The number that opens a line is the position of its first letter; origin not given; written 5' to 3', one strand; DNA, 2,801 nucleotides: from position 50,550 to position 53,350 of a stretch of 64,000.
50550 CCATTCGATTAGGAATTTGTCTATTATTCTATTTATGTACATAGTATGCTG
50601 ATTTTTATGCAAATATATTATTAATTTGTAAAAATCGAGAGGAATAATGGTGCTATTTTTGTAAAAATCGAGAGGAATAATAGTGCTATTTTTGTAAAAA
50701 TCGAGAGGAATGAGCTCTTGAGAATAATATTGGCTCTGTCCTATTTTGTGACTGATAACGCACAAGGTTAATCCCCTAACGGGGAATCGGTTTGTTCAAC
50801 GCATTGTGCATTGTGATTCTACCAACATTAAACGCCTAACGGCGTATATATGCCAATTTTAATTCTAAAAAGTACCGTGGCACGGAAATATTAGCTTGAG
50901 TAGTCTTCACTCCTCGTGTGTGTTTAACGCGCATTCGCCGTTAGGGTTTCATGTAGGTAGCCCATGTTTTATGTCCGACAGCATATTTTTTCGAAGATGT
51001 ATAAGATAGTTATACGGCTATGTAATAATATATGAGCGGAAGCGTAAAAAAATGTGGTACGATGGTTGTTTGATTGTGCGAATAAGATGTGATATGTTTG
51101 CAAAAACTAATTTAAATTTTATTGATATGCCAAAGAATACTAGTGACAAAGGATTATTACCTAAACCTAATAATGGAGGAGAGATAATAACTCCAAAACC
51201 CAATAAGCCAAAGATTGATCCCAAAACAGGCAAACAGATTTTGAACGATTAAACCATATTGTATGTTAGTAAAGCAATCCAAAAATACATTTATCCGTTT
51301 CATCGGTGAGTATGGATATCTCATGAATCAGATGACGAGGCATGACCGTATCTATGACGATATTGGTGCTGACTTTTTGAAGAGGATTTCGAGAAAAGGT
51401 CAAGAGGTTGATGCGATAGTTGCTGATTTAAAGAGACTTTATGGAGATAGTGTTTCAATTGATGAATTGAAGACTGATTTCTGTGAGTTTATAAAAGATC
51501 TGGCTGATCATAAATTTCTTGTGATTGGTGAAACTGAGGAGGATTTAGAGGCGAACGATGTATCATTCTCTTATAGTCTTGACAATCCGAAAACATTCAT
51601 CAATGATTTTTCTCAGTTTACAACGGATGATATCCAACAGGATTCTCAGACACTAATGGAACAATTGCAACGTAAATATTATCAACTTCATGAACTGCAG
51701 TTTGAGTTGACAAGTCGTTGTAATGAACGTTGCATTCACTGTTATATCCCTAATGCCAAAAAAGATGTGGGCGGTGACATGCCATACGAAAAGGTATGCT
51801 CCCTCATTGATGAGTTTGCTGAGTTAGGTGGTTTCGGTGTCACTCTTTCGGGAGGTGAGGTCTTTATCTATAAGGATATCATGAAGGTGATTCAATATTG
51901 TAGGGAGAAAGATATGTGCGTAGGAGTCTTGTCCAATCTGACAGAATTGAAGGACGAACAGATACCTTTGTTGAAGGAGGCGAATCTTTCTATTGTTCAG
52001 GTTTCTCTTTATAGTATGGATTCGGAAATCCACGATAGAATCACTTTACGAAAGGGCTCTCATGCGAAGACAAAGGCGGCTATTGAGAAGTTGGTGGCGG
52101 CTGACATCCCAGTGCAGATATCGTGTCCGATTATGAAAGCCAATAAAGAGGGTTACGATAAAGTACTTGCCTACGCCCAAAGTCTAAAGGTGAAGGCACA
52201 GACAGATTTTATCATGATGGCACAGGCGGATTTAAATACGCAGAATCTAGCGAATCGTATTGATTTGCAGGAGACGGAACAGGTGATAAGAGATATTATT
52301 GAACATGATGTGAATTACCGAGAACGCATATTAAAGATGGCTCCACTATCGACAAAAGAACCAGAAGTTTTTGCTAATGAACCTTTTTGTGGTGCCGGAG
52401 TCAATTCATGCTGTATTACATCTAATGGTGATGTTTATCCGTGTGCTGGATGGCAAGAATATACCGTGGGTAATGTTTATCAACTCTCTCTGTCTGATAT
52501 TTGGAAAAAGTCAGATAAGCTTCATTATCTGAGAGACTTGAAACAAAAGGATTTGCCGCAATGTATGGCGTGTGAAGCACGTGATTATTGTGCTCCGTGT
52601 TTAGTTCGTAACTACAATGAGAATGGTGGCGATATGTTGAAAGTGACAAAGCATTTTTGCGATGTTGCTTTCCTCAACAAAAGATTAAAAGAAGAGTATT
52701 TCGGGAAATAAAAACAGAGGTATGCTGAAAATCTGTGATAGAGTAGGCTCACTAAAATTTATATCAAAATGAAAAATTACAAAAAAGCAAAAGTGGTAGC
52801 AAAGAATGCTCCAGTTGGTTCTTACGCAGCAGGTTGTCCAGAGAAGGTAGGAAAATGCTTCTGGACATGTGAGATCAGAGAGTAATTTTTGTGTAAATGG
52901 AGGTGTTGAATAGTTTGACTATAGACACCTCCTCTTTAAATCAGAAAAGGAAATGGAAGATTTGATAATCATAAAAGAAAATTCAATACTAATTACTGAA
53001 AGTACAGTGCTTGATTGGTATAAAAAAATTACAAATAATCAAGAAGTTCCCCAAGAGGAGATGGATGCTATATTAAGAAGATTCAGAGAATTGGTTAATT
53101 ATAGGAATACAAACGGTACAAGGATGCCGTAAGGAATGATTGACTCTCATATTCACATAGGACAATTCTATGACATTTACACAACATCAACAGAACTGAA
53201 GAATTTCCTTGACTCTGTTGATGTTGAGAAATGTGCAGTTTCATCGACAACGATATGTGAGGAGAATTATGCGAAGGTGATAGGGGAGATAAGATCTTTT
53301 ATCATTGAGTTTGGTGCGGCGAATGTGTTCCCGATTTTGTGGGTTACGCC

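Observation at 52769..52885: Unannotated 38-aa three-cysteine peptide immediately after the radical SAM maturase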

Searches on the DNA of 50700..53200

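Call 58: search_rna_families(source=window, start=50700, end=53200, threshold=evalue, max_evalue=10, show_alignments=2)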
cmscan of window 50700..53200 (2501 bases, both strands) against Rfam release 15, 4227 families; matches with E-value up to 10: 11.
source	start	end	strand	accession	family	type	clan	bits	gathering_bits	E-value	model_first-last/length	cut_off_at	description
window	52714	52749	+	RF02914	DUF805b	Cis-reg;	CL00115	33.9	35.6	3.3e-07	1-35/35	no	DUF805b RNA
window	52684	52715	+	RF01326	CRISPR-DR13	Gene; CRISPR;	-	20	37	7.3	1-30/30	no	CRISPR RNA direct repeat element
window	51452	51534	+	RF01156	SNORD123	Gene; snRNA; snoRNA; CD-box;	-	19.7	45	1.7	1-70/70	no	Small nucleolar RNA SNORD123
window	52462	52537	+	RF00087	SNORD26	Gene; snRNA; snoRNA; CD-box;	CL00050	18.6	44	1.4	1-76/76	no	Small nucleolar RNA SNORD26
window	52851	52932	+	RF00548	U11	Gene; snRNA; splicing;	CL00005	18.2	39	3.1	1-134/134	no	U11 spliceosomal RNA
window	50767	50800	-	RF01331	CRISPR-DR18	Gene; CRISPR;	-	17.9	50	8.6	1-37/37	no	CRISPR RNA direct repeat element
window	51452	51497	+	RF00089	SNORD31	Gene; snRNA; snoRNA; CD-box;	CL00053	15.9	40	5.1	1-69/69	no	Small nucleolar RNA SNORD31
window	51330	51373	+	RF01147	sR12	Gene; snRNA; snoRNA; CD-box;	-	14.9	38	5.4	1-52/52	no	Small nucleolar RNA sR12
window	51839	51911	+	RF02207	WT1-AS_5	Gene; lncRNA;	-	14.7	80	2.3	1-79/79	no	WT1 antisense RNA conserved region 5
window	51328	51382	+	RF01152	sR1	Gene; snRNA; snoRNA; CD-box;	-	13.5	45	2.4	1-57/57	no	Small nucleolar RNA sR1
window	52919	52976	-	RF01125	sR4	Gene; snRNA; snoRNA; CD-box;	-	13.3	50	9.2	1-56/56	no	Small nucleolar RNA sR4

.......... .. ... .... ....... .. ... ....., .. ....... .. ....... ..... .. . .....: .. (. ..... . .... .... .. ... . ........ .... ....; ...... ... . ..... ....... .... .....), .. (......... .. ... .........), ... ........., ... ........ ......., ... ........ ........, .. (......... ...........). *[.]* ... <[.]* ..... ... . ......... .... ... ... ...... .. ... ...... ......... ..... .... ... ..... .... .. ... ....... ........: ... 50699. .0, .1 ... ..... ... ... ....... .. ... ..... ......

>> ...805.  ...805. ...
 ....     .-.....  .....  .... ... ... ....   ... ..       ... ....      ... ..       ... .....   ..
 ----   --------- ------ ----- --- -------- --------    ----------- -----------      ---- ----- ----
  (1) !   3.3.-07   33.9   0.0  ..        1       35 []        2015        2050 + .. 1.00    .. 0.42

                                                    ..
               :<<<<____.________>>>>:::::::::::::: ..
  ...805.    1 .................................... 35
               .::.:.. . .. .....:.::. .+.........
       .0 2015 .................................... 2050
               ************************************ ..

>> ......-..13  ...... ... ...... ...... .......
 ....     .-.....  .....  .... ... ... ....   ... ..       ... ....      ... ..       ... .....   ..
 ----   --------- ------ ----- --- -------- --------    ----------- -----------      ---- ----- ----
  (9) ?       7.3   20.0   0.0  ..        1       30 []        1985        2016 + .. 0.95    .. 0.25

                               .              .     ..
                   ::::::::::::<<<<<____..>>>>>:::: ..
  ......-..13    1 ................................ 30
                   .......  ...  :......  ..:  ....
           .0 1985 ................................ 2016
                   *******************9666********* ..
